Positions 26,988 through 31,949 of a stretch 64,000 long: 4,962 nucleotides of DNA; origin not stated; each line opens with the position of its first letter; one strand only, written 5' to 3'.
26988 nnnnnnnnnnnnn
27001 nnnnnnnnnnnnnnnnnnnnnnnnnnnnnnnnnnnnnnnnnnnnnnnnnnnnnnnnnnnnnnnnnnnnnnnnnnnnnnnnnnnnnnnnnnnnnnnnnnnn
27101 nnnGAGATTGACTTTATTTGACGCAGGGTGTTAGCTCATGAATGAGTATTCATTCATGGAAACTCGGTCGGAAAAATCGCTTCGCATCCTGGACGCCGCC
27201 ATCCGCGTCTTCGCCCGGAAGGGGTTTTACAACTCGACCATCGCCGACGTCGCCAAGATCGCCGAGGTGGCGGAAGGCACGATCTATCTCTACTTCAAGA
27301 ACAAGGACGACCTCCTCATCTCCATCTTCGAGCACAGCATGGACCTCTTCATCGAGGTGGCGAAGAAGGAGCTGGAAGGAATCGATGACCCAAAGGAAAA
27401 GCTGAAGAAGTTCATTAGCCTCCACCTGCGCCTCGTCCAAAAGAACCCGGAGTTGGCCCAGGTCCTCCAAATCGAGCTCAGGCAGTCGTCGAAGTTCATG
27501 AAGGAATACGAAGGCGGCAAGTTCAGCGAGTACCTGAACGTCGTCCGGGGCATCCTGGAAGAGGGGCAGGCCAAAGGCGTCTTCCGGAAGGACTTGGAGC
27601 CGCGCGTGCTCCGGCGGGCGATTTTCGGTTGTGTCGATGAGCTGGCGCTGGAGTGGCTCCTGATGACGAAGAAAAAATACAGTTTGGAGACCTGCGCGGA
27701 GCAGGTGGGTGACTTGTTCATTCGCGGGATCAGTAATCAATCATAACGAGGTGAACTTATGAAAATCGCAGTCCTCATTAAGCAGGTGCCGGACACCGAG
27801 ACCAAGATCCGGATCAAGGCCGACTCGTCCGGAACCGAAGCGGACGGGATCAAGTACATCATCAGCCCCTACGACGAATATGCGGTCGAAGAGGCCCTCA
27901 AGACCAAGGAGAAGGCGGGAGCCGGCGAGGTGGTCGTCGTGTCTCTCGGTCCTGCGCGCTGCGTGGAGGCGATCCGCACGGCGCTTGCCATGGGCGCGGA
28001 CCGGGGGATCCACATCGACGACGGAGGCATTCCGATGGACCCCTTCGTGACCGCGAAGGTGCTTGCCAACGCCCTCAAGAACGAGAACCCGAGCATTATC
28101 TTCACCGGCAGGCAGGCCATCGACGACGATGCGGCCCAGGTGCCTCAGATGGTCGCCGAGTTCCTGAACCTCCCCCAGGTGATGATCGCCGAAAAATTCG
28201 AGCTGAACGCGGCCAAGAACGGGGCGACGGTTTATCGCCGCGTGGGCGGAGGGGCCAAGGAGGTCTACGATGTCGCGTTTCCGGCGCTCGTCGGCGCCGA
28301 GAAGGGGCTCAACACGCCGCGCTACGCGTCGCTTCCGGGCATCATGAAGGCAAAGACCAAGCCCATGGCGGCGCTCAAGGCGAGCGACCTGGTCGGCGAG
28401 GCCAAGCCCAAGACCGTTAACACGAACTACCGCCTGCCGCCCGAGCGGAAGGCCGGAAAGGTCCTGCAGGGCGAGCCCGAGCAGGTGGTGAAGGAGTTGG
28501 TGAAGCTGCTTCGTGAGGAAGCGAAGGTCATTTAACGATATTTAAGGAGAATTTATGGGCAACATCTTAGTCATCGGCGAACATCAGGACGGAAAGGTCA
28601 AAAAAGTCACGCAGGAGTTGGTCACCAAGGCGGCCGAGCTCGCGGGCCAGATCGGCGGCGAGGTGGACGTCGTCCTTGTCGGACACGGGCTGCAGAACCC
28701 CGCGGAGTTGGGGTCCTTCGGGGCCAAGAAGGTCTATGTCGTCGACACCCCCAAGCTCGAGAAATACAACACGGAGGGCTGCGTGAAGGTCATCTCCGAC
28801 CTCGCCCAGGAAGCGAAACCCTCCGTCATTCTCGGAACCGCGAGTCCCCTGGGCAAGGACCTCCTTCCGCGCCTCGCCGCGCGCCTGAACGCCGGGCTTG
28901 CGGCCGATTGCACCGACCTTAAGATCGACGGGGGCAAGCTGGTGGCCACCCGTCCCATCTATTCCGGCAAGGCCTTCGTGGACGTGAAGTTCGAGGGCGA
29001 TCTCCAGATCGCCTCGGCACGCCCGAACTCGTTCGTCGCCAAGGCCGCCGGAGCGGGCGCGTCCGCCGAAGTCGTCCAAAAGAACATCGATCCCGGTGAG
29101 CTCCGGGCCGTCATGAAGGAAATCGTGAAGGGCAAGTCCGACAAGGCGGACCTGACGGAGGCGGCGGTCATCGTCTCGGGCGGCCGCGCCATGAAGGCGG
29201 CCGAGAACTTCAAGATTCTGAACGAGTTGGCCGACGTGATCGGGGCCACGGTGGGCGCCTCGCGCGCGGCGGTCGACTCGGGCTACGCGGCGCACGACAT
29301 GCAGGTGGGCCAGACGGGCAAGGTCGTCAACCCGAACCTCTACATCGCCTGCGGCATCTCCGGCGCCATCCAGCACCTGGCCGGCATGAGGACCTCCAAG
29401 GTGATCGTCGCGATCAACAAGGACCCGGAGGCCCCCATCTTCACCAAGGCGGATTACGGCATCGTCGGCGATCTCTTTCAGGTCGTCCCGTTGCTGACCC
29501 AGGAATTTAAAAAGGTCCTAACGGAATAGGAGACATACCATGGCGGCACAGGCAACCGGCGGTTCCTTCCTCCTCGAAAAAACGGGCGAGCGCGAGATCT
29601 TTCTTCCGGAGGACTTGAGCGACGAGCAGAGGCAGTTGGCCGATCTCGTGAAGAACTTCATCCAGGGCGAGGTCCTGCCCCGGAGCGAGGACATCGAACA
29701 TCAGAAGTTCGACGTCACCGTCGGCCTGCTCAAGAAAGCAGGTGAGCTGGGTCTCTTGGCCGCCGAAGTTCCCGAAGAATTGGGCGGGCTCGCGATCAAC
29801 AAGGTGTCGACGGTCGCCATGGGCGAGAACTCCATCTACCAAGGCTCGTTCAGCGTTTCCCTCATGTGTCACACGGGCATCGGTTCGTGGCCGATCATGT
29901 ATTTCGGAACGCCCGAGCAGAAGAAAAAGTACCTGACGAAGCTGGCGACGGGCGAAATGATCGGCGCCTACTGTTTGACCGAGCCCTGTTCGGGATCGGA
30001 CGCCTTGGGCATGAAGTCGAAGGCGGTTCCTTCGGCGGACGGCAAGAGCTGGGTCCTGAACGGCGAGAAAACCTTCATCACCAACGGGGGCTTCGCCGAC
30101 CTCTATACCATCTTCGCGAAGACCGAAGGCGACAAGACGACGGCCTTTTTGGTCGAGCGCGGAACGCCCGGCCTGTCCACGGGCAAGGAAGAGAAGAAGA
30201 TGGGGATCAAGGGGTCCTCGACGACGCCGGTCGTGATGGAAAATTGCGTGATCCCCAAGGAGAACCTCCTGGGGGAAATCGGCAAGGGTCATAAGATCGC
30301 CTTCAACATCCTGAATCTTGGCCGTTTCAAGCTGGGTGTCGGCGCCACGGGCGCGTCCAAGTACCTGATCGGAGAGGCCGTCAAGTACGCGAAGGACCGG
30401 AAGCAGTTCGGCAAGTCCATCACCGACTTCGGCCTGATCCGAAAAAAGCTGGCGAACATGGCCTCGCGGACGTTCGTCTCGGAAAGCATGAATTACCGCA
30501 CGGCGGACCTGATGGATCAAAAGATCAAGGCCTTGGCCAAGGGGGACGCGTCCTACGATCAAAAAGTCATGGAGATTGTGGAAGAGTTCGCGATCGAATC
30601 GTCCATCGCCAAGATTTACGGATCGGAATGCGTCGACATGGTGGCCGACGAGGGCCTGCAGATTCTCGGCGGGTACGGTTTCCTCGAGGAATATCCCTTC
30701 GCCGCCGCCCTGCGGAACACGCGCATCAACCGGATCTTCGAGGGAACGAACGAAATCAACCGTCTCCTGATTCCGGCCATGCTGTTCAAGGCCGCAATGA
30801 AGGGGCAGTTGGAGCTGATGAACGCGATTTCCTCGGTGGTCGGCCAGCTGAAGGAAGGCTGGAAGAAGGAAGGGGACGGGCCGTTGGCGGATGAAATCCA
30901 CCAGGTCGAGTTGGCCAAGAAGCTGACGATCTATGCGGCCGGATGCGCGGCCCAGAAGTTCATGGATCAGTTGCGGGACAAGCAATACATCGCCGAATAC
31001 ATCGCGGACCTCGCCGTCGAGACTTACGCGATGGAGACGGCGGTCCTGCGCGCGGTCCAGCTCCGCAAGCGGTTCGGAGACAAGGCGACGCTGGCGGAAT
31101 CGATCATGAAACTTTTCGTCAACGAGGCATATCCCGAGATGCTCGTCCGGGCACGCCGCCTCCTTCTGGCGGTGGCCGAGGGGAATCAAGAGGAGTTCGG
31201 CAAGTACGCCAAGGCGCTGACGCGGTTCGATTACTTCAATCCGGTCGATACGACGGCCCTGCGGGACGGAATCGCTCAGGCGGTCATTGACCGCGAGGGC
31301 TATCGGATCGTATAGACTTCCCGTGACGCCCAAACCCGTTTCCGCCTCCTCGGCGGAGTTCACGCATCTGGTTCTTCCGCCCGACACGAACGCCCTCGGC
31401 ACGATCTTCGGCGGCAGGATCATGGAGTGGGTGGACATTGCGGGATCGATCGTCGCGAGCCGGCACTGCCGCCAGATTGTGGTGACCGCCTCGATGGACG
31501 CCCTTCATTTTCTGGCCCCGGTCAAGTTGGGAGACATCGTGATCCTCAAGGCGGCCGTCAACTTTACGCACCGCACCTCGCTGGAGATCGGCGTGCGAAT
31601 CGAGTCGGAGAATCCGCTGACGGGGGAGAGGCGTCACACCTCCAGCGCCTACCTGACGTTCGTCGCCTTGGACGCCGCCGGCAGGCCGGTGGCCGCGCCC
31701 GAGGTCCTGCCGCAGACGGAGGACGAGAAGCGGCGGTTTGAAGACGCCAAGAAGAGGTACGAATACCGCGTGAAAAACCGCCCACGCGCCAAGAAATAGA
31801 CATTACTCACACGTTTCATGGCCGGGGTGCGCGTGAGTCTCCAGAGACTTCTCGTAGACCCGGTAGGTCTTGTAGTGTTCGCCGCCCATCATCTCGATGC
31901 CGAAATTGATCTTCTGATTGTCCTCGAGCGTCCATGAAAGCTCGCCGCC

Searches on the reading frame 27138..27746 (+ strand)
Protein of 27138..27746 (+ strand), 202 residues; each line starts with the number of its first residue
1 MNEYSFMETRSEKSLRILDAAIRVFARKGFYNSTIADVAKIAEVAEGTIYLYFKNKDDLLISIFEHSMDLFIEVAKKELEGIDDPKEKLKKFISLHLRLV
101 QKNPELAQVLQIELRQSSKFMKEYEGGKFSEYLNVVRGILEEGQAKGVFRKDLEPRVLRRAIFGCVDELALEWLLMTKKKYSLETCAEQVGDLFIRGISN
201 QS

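Call 8: search_protein_families(library=pfam, proteins=[window:27138-27746:+], max_evalue=0.001)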
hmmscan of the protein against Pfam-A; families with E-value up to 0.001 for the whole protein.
window:27138-27746:+ (202 aa): 6 families
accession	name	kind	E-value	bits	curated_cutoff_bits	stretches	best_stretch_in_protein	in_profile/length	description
PF08359.16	TetR_C_4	-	4.7e-30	104.9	21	1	64-197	1-133/133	YsiA-like protein, C-terminal region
PF00440.29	TetR_N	-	3.5e-16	59.1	24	1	17-62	1-46/47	Bacterial regulatory proteins, tetR family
PF17932.6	TetR_C_24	-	2e-12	47.8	26.4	1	83-170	2-88/114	Tetracyclin repressor-like, C-terminal domain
PF17938.6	TetR_C_29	-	7.4e-09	36.2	26.2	1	85-162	1-80/119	Tetracyclin repressor-like, C-terminal domain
PF16295.10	TetR_C_10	-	4.3e-05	24.3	28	1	90-169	24-103/132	Tetracyclin repressor-like, C-terminal domain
PF08362.16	TetR_C_3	-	0.00071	20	25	1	75-163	11-98/143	YcdC-like protein, C-terminal region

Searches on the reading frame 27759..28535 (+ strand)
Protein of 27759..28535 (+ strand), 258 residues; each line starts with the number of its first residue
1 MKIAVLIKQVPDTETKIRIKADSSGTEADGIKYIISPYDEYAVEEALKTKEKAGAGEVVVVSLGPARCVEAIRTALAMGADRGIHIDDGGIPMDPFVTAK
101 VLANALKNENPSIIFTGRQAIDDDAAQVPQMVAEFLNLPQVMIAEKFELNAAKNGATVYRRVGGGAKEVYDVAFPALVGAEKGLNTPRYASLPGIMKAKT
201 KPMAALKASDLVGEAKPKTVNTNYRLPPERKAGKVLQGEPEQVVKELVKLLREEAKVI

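Call 8: search_protein_families(library=pfam, proteins=[window:27759-28535:+], max_evalue=0.001)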
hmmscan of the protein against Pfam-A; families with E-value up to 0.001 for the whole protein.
window:27759-28535:+ (258 aa): 1 family
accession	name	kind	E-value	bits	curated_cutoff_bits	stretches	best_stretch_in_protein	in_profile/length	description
PF01012.27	ETF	-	2.1e-38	132.4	26.7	1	30-210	8-180/181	Electron transfer flavoprotein domain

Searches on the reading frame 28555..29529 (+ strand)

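Call 8: search_protein_families(library=pfam, proteins=[window:28555-29529:+], max_evalue=0.001)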
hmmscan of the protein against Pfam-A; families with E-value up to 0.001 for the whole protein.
window:28555-29529:+ (324 aa): 2 families
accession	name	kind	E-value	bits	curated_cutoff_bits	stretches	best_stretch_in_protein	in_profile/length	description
PF01012.27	ETF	-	3.8e-46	157.6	26.7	1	4-177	1-177/181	Electron transfer flavoprotein domain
PF00766.25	ETF_alpha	-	8.9e-36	122.2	27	1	199-279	1-81/81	Electron transfer flavoprotein FAD-binding domain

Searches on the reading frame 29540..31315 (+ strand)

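Call 8: search_protein_families(library=pfam, proteins=[window:29540-31315:+], max_evalue=0.001)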
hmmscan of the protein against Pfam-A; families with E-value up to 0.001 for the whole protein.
window:29540-31315:+ (591 aa): 7 families
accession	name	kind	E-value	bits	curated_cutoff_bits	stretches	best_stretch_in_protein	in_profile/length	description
PF00441.29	Acyl-CoA_dh_1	-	4.5e-40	137.7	22.4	2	248-411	1-145/150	Acyl-CoA dehydrogenase, C-terminal domain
PF02771.21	Acyl-CoA_dh_N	-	4.9e-27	95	22.9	1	27-139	1-113/113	Acyl-CoA dehydrogenase, N-terminal domain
PF02770.24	Acyl-CoA_dh_M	-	3.8e-24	85.1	33.3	1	143-236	1-97/97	Acyl-CoA dehydrogenase, middle domain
PF21263.2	Acyl-CoA-dh_C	-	1.5e-19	70.5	27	1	459-550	2-86/96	Acyl-CoA dehydrogenase, C-terminal domain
PF08028.16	Acyl-CoA_dh_2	-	6.6e-07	30.1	22.7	1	269-404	7-133/134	Acyl-CoA dehydrogenase, C-terminal domain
PF22924.1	ACOX_C_alpha1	-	2.2e-06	28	27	1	280-406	26-159/169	Acyl-CoA oxidase, C-alpha1 domain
PF21343.2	ACAD9-ACADV_C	-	6.1e-05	23.8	27.8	1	473-550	27-100/120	ACAD9/ACADV, C-terminal domain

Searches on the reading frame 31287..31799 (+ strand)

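Call 8: search_protein_families(library=pfam, proteins=[window:31287-31799:+], max_evalue=0.001)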
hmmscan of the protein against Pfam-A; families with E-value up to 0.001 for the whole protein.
window:31287-31799:+ (170 aa): 1 family
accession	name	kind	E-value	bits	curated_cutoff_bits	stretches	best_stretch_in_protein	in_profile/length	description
PF03061.28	4HBT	-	1.8e-19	70.2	20.6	1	38-112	2-77/79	Thioesterase superfamily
